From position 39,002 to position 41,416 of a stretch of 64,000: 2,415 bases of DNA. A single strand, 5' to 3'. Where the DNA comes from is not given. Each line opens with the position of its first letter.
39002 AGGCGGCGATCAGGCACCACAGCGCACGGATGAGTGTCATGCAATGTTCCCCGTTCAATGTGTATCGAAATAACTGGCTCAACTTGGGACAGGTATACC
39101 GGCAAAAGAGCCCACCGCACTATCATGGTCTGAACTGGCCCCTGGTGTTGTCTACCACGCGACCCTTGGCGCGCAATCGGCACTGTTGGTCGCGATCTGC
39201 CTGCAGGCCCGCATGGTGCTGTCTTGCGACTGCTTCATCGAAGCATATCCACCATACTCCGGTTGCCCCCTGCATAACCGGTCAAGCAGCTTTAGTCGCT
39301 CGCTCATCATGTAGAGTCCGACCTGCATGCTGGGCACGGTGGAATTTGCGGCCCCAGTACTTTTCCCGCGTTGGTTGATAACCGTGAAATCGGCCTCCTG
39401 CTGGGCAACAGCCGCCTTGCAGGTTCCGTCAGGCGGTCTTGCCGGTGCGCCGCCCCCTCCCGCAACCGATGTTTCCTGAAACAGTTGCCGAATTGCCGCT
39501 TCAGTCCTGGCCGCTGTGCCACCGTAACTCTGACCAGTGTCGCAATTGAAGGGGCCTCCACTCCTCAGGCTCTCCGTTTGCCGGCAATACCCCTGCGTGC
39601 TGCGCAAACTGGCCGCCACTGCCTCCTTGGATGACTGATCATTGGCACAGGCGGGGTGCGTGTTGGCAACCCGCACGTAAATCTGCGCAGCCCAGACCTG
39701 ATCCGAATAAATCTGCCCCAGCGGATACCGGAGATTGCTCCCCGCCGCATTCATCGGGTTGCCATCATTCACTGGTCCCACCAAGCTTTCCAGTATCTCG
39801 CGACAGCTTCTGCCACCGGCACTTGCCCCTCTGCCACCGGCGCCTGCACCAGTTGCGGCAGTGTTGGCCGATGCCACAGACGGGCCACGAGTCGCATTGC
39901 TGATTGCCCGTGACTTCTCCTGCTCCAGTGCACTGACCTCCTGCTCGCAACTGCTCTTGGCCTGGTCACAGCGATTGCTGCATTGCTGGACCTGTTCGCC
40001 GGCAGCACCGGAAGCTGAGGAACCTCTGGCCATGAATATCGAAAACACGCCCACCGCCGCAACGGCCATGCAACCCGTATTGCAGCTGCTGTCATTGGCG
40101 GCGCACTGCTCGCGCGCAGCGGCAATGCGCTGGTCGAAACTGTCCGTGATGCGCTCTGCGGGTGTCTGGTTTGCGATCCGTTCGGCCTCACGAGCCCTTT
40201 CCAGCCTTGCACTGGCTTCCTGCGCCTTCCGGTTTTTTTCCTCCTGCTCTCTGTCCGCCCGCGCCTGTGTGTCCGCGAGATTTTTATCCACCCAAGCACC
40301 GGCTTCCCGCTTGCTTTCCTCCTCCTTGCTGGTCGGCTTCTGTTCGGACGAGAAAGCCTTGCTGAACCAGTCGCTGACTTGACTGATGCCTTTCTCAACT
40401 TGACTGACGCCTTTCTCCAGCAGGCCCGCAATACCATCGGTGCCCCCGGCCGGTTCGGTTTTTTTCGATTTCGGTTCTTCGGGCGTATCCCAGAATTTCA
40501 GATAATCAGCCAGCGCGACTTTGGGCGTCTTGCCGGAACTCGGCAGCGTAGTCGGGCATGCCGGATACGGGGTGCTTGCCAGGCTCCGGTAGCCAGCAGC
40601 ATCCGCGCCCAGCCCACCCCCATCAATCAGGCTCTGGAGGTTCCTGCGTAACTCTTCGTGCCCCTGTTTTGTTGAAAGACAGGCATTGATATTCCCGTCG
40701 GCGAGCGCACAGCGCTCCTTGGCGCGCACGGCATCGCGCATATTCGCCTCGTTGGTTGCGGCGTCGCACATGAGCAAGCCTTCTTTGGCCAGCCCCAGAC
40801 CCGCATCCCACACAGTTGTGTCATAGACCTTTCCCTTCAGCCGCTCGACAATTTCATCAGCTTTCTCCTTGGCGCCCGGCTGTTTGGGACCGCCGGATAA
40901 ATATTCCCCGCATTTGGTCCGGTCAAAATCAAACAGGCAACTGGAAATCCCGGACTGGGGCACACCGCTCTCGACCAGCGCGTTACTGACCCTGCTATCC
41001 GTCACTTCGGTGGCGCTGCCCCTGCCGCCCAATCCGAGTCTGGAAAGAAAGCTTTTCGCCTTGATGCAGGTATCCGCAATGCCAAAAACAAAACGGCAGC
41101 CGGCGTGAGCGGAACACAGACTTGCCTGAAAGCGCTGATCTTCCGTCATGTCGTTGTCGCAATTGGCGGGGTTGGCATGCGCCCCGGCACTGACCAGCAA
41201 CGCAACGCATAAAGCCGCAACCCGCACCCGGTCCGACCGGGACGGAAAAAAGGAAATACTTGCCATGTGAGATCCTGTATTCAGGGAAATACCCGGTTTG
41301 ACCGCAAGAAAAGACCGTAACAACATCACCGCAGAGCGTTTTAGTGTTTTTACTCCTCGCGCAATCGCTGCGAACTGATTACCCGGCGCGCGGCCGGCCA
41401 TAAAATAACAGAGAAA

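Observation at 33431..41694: Lower-GC islet of about 8.3 kb encoding eight co-directional genes, six of them exported and mostly cysteine-rich, with no family I can name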

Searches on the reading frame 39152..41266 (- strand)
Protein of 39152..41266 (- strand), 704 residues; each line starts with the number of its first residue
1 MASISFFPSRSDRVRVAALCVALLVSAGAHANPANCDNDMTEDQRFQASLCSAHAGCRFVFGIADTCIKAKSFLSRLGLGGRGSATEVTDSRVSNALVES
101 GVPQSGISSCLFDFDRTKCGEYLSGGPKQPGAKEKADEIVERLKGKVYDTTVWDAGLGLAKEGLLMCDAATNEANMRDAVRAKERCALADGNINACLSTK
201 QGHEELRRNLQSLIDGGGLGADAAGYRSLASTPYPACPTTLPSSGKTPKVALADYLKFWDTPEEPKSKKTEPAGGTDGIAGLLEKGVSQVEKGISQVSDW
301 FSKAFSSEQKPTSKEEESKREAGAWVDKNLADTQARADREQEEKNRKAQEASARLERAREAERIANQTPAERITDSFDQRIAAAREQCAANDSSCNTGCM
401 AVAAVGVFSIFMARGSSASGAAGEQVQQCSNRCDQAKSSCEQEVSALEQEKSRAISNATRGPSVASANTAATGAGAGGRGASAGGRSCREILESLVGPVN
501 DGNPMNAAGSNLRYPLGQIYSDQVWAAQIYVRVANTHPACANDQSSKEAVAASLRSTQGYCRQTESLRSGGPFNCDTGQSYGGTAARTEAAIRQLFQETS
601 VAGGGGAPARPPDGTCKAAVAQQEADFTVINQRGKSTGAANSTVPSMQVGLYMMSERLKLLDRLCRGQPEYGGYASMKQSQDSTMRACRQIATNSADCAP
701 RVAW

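Call 4: search_protein_families(library=pfam, proteins=[window:39152-41266:-], max_evalue=1)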
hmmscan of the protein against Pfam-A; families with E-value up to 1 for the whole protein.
window:39152-41266:- (704 aa): 2 families
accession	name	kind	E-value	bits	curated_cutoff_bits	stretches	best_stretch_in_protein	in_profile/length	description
PF19499.4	DUF6034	-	0.12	11.6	27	1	304-376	103-175/481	Family of unknown function (DUF6034)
PF13904.11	CCDC34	-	0.48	10.6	35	0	307-361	77-131/169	Coiled-coil domain-containing protein 34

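Call 5: search_protein_families(library=ncbifam, proteins=[window:39152-41266:-], max_evalue=1)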
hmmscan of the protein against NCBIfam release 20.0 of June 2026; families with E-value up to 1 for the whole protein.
window:39152-41266:- (704 aa): 2 families
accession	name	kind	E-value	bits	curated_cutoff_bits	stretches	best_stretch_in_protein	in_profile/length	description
TIGR04481.1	PR_assoc_PrdC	equivalog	0.032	13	490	1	118-183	274-336/425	proline reductase-associated electron transfer protein PrdC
NF000355.4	ribo_prot_ABC_F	equivalog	0.67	8.7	380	0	290-398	227-324/499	ribosomal protection-like ABC-F family protein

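Call 9: find_homologous_proteins(query=window:39152-41266:-)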
Query window:39152-41266:- (704 aa): 22 proteins with E <= 0.001 among 8000 candidates.
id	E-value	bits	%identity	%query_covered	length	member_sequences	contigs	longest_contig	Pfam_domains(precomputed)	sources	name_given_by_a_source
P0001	0.0e+0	1558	100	100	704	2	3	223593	-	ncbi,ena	-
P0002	0.0e+0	1146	77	100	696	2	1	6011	-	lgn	-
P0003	5.7e-297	1005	69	99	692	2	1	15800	-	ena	-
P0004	2.3e-224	765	81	61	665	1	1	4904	-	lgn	-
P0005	3.1e-215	735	74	69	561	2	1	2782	-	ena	-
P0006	7.0e-215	734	73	69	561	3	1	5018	-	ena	-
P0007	5.2e-171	589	59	68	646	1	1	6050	-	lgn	-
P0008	6.3e-169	582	59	68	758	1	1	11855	-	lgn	-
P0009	8.4e-160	552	45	97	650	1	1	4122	-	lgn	-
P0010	6.2e-139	483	68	49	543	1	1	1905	-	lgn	-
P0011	5.1e-129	450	59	39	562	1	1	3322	-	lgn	-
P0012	9.9e-123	430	51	62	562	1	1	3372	-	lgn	-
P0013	8.7e-119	417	69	40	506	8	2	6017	-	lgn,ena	-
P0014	1.4e-118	416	73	36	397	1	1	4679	-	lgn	-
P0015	2.0e-118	415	65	41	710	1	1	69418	-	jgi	jgi:hypothetical protein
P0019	8.4e-95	337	51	49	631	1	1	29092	-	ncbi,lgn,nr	ncbi:MAG: hypothetical protein K9J42_07570 [Sulfuritalea sp.]|nr:hypothetical protein [Sulfuritalea 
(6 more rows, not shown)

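Call 11: find_encoding_contigs(protein=P0001, flank=10000, max_places=4)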
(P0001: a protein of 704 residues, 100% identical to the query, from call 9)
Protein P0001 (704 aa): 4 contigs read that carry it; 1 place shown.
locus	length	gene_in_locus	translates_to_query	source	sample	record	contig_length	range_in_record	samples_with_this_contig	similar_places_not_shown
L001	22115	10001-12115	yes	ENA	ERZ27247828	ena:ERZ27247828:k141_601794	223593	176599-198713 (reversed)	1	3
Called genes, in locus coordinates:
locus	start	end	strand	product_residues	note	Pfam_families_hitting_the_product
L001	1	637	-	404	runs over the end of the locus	PF22607:FAD_binding-like, PF01494:FAD_binding_3 (weak)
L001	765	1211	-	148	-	PF00903:Glyoxalase, PF22677:Ble-like_N (weak)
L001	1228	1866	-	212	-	PF07978:NIPSNAP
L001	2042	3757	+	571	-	PF02129:Peptidase_S15, PF08530:PepX_C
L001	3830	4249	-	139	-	PF00293:NUDIX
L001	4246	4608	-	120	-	-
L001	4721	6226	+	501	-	PF02310:B12-binding, PF04055:Radical_SAM, PF13311:DUF4080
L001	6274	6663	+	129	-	PF09996:DUF2237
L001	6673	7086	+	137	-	-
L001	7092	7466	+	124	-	PF01479:S4, PF28601:HSP15_C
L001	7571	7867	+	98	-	-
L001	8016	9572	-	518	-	PF16655:PhoD_N, PF09423:PhoD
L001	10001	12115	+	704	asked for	-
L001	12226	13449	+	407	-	-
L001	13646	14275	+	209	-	PF03401:TctC (faint)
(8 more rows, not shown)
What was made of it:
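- The public gene caller skipped g5 and g5b (call 11).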

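Call 12: find_encoding_contigs(protein=P0003, flank=10000, max_places=3)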
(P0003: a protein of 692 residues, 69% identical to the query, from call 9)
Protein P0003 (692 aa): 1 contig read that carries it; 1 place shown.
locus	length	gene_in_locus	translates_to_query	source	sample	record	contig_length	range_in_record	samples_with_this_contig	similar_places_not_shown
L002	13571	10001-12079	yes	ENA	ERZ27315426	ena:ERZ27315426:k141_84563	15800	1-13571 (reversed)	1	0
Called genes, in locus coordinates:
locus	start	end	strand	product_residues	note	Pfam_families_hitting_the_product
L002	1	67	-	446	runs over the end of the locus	PF07690:MFS_1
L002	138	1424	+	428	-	PF13175:AAA_15 (faint), PF02463:SMC_N (faint), PF13304:AAA_21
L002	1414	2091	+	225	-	PF13707:RloB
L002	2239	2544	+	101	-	-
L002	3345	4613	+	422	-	PF02321:OEP (weak)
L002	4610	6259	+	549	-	PF25919:BSH_CusB, PF25973:BSH_CzcB (weak), PF25869:3HB_CusB, PF25954:Beta-barrel_RND_2, PF25967:RND-MFP_C, PF25975:CzcB_C (weak), PF25989:YknX_C (weak), PF11604:CusF_Ec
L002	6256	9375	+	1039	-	PF00873:ACR_tran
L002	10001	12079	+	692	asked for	-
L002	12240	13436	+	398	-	PF00083:Sugar_tr (weak), PF07690:MFS_1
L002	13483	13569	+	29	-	?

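Call 13: find_encoding_contigs(protein=P0015, flank=10000, max_places=2)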
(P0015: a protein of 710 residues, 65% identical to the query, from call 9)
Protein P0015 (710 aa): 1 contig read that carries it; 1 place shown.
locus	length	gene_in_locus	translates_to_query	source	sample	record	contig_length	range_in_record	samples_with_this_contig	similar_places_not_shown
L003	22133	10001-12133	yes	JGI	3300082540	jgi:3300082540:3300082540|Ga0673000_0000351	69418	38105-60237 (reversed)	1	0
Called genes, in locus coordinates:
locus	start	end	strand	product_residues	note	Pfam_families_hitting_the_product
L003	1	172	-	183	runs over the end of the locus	PF01842:ACT, PF22629:ACT_AHAS_ss, PF13710:ACT_5, PF10369:ALS_ss_C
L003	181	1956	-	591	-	PF02776:TPP_enzyme_N, PF00205:TPP_enzyme_M, PF02775:TPP_enzyme_C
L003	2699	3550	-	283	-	PF01435:Peptidase_M48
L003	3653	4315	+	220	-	PF01351:RNase_HII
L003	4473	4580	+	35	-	-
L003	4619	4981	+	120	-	-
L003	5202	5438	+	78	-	PF13711:DUF4160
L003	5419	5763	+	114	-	PF10387:DUF2442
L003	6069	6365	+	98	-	PF02604:PhdYeFM_antitox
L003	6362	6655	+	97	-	PF15781:ParE-like_toxin, PF05016:ParE_toxin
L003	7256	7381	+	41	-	-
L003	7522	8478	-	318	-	PF05598:DUF772, PF01609:DDE_Tnp_1, PF13612:DDE_Tnp_1_3 (weak), PF13359:DDE_Tnp_4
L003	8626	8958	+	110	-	-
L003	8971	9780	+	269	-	-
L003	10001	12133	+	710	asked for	-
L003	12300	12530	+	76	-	-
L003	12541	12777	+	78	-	-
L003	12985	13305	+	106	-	-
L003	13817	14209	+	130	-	PF12836:HHH_3, PF03934:T2SSK (weak)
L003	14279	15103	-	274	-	PF24481:CT398_CC (weak), PF02591:Zn_ribbon_9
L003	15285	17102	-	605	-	PF03979:Sigma70_r1_1, PF00140:Sigma70_r1_2, PF04546:Sigma70_ner (weak), PF04542:Sigma70_r2, PF04539:Sigma70_r3, PF04545:Sigma70_r4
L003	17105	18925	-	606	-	PF01807:Zn_ribbon_DnaG, PF08275:DNAG_N, PF01751:Toprim, PF13155:Toprim_2, PF13362:Toprim_3, PF13662:Toprim_4, PF10410:DnaB_bind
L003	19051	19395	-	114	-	PF11969:DcpS_C, PF01230:HIT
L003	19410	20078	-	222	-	PF01502:PRA-CH, PF01503:PRA-PH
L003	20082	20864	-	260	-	PF00977:His_biosynth, PF02581:TMP-TENI (faint), PF01207:Dus (faint), PF03060:NMO (faint)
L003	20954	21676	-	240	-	PF00977:His_biosynth, PF01207:Dus (faint)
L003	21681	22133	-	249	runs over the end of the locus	-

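Call 14: find_encoding_contigs(protein=P0019, flank=10000, max_places=2)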
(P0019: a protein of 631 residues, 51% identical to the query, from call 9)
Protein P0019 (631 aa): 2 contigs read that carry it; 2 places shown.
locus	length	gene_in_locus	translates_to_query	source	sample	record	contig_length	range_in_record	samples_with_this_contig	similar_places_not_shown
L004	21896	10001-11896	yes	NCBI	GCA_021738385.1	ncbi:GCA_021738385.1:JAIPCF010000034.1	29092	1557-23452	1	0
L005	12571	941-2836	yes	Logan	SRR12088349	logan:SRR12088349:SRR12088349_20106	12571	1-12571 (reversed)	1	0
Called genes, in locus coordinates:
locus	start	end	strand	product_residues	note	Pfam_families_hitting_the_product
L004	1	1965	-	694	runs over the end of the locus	PF00378:ECH_1, PF16113:ECH_2, PF02737:3HCDH_N, PF00725:3HCDH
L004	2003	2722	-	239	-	PF00005:ABC_tran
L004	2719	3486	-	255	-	PF00005:ABC_tran, PF13304:AAA_21 (faint), PF12399:BCA_ABC_TP_C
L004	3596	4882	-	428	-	PF02653:BPD_transp_2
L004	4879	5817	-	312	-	PF02653:BPD_transp_2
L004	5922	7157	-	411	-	PF13458:Peripla_BP_6, PF01094:ANF_receptor (weak), PF13433:Peripla_BP_5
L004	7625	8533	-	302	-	PF01926:MMR_HSR1, PF02421:FeoB_N (weak)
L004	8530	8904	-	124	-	PF13275:S4_2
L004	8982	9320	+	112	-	-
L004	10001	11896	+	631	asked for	-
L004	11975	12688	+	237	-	-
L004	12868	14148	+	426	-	-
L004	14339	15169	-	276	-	-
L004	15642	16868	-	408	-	PF02085:Cytochrom_CIII (faint), PF09699:Paired_CXXCH_1 (faint), PF14537:Cytochrom_c3_2 (faint), PF14522:Cytochrome_C7 (weak)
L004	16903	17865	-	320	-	-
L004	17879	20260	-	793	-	PF07992:Pyr_redox_2, PF13738:Pyr_redox_3, PF00027:cNMP_binding, PF13247:Fer4_11, PF25160:LdpA_Fe-S-bd (weak), PF00037:Fer4 (weak), PF12837:Fer4_6 (weak), PF12838:Fer4_7 (weak), +5 more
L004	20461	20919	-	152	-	PF09086:DUF1924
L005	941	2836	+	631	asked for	-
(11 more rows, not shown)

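Call 15: find_encoding_contigs(protein=P0008, flank=10000, max_places=2)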
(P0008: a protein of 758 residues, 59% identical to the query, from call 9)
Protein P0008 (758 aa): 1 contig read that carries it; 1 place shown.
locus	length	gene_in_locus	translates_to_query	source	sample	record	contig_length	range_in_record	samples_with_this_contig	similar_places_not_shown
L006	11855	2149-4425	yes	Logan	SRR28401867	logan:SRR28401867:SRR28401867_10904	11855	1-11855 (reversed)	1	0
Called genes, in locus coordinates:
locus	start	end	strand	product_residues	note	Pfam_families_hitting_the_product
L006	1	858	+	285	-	?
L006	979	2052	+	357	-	-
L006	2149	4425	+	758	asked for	-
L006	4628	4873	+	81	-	-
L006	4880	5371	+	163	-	-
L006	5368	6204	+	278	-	-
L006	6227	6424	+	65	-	-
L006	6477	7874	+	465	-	-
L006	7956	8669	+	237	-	-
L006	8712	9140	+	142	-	-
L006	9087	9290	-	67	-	-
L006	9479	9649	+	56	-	-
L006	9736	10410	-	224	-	-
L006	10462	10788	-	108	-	PF04358:DsrC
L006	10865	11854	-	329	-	?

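Call 23: find_related_loci(query=A1, collection=genome_contigs, flank=10000)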
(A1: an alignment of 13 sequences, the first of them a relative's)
Query A1 (704 aa) in genome_contigs; peptide patterns used: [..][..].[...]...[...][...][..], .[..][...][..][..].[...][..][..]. (x = any residue, [..] = any of these).
244 stretches matched a pattern; 2 encode a relative of the query (tblastn E <= 1e-3); 2 distinct loci.
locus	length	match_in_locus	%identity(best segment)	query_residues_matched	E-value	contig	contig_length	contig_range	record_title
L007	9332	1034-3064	77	1-704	0e+0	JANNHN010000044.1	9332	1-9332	MAG: Betaproteobacteria bacterium isolate SOY_6_C_metabat_252 SOY_6_C_k141_5019473, whole genome shotgun sequence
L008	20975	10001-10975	51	19-361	2e-96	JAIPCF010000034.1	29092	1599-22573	MAG: Sulfuritalea sp. isolate Tobar13.5m-G16 Tobar13-5m-C1780, whole genome shotgun sequence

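Call 35: search_protein_families(library=padloc, proteins=[window:39152-41266:-], max_evalue=0.1)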
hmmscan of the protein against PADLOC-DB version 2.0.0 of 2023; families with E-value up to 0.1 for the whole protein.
window:39152-41266:- (704 aa): 1 family
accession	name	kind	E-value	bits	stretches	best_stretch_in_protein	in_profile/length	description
PDLC00601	ZorA1|ZorA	-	0.095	9.3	0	282-457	323-471/699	MotA/ExbB/TolQ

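Call 36: search_protein_families(library=phrogs, proteins=[window:39152-41266:-], max_evalue=0.1)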
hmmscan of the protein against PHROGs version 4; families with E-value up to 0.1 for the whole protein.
window:39152-41266:- (704 aa): 0 families

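Call 45: predict_structure(alignment_id=A1)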
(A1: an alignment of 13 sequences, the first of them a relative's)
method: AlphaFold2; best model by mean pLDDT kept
length: 704 residues; sequences in the alignment: 13
mean_pLDDT: 60.1   pTM: 0.27
mean pLDDT of the five models: 60.1, 59.4, 57.9, 53.5, 51.3
residues with pLDDT >= 90: 12; 70-90: 256; 50-70: 141; < 50: 295
segments of 3 or more residues with pLDDT < 50: 1-10, 13-15, 20-116, 118-120, 125-127, 148-154, 263-323, 406-420, 460-486, 497-515, 578-613, 636-641
pLDDT, mean of each block of 10 residues (from residue 1): 42 50 39 36 45 39 34 32 38 46 44 45 51 82 62 61 88 71 87 86 88 86 83 86 88 81 43 35 40 43 38 42 57 71 81 79 71 81 84 75 51 46 69 84 88 72 30 25 43 53 40 46 62 61 64 66 59 50 40 39 31 66 78 51 64 86 83 85 81 70 49
secondary structure, 60 per line:
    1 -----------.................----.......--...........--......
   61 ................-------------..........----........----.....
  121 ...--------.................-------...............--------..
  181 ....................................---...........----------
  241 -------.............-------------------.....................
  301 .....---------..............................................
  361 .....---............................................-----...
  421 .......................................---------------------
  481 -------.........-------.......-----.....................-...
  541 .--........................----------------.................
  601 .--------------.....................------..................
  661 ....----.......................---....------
elements in order (helices of 4 or more, strands of 3 or more residues): H12-28 H33-39 H42-52 H55-76 H90-99 H104-111 H116-123 H132-148 H156-170 H179-216 H220-230 H248-260 H280-305 H315-365 H369-412 H418-459 H488-496 H504-510 H516-536 H538-541 H544-567 H584-601 H616-636 H643-664 H669-691 H695-698

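Call 50: fold_search(model_id=the predicted structure, library=pdb)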
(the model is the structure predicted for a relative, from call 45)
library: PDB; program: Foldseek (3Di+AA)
matches with E <= 10: 72; with E <= 0.001: 0
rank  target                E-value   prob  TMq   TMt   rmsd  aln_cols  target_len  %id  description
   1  6af0_A                1.6e-01  0.12  0.09  0.08  36.5       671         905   12  Structure of Ctr9, Paf1 and Cdc73 ternary complex from Myceliophthora thermophila (released 2018-09-19)
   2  5fwl_E                1.5e+00  0.20  0.09  0.20  26.1       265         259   14  Atomic cryoEM structure of Hsp90-Cdc37-Cdk4 complex (released 2016-07-06)
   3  7sqc_W0               1.7e+00  0.03  0.07  0.05  79.5       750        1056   11  Ciliary C1 central pair apparatus isolated from Chlamydomonas reinhardtii (released 2022-04-13)
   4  7z37_DP1              1.8e+00  0.12  0.08  0.16  25.0       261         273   14  Structure of the RAF1-HSP90-CDC37 complex (RHC-II) (released 2022-09-14)
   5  7cub_C                2.4e+00  0.16  0.07  0.22  11.7       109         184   12  2.55-Angstrom Cryo-EM structure of Cytochrome bo3 from Escherichia coli in Native Membrane (released 2021-08-25)
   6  9o51_A                2.9e+00  0.13  0.10  0.20  32.6       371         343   11  Cryo-EM structure of the human SK2-4 chimera/calmodulin channel complex in the Ca2+ free state (released 2025-07-09)
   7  8w6f_A                3.3e+00  0.66  0.09  0.36   3.8        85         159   21  Apo structure of HBC binder (released 2024-11-27)
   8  6zbf_A                3.3e+00  0.04  0.10  0.12  38.3       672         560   10  Merozoite surface protein 1 (MSP-1) from Plasmodium falciparum, alternative conformation 3 (released 2021-05-19)
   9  5iig                  3.6e+00  0.10  0.09  0.12  17.5       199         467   10  Structure of the SPX-TTM domain fragment of the yeast inorganic polyphophate polymerase Vtc4 (form A). (released 2016-04-27)
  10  8pr2_m                3.6e+00  0.06  0.08  0.11  26.6       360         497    8  Cytoplasmic dynein-1 heavy chain bound to JIP3-LZI (released 2024-03-27)
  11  8v2g_A                3.8e+00  0.11  0.10  0.19  33.8       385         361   10  Cryo-EM structure of the KCa2.2 channel in apo state (released 2025-04-23)
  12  3fse_A                3.8e+00  0.04  0.06  0.10  23.6       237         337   15  Crystal structure of a two-domain protein containing dj-1/thij/pfpi-like and ferritin-like domains (ava_4496) from ana (released 2009-02-03)
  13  7x8v_E                3.9e+00  0.33  0.09  0.30   4.5        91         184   15  Cooperative regulation of PBI1 and MAPKs controls WRKY45 transcription factor in rice immunity (released 2022-04-06)
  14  1s94_A                3.9e+00  0.23  0.09  0.44  14.6       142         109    9  Crystal structure of the Habc domain of neuronal syntaxin from the squid Loligo pealei (released 2004-05-11)
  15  7wek_B                4.1e+00  0.04  0.06  0.12  24.7       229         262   14  Crystal structure of the mouse Wdr47 NTD in complex with the WBR motif form Camsap3. (released 2022-11-30)
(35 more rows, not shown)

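Call 56: search_protein_families(library=pfam, proteins=[L004:11975-12688:+, L004:12868-14148:+, L006:979-2052:+, L006:4880-5371:+, L006:5368-6204:+, L006:6477-7874:+, L003:8971-9780:+], max_evalue=0.1)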
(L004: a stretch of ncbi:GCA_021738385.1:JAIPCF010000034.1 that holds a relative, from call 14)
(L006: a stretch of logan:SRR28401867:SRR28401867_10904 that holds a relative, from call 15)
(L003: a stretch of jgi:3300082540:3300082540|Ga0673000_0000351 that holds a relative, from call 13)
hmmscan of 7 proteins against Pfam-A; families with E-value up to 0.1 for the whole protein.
L004:11975-12688:+ (237 aa): 0 families

L004:12868-14148:+ (426 aa): 0 families

L006:979-2052:+ (357 aa): 0 families

L006:4880-5371:+ (163 aa): 0 families

L006:5368-6204:+ (278 aa): 2 families
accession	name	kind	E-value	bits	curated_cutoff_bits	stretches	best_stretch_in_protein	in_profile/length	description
PF05120.17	GvpG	-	0.0015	19.1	30.6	0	245-276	32-63/67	Gas vesicle protein G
PF06464.16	DMAP_binding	-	0.082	14.2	27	0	245-276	8-39/111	DMAP1-binding Domain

L006:6477-7874:+ (465 aa): 0 families

L003:8971-9780:+ (269 aa): 0 families

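Call 63: search_protein_families(library=pfam, proteins=[L007:3187-4188:+, L007:4192-5232:+, L007:5157-6320:+, L007:5841-6794:-, L007:6950-8326:-, L007:8932-9318:-], max_evalue=0.001)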
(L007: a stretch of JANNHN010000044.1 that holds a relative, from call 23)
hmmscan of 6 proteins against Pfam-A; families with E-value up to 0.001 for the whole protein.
L007:3187-4188:+ (333 aa): 1 family
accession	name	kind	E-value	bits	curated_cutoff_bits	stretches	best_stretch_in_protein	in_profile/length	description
PF03401.19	TctC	-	4.7e-58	197.3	27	1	60-329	2-273/274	Tripartite tricarboxylate transporter family receptor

L007:4192-5232:+ (346 aa): 0 families

L007:5157-6320:+ (387 aa): 0 families

L007:5841-6794:- (317 aa): 0 families

L007:6950-8326:- (458 aa): 2 families
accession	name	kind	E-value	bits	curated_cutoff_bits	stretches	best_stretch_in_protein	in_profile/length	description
PF03972.19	MmgE_PrpD_N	-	1e-79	267.7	32.1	1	20-257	2-241/244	MmgE/PrpD N-terminal domain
PF19305.4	MmgE_PrpD_C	-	2e-38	132.4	32.1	1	278-441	1-172/173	MmgE/PrpD C-terminal domain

L007:8932-9318:- (128 aa): 0 families

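Call 68: search_dna_similar(query=window:39152-41266:-, collection=plasmids, mode=protein, max_evalue=0.001, max_rows=15)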
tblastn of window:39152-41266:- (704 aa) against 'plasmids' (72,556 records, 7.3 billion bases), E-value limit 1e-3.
No match.

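Call 87: search_protein_families(library=pfam, proteins=[L006:7956-8669:+, L006:1-858:+], max_evalue=0.05)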
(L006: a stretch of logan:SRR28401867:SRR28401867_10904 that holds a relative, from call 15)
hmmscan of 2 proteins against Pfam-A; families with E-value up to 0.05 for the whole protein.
L006:7956-8669:+ (237 aa): 0 families

L006:1-858:+ (285 aa): 1 family
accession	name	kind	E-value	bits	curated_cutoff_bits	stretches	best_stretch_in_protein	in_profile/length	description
PF13827.11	DUF4189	-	1.1e-19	71.2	25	1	188-282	2-97/97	Domain of unknown function (DUF4189)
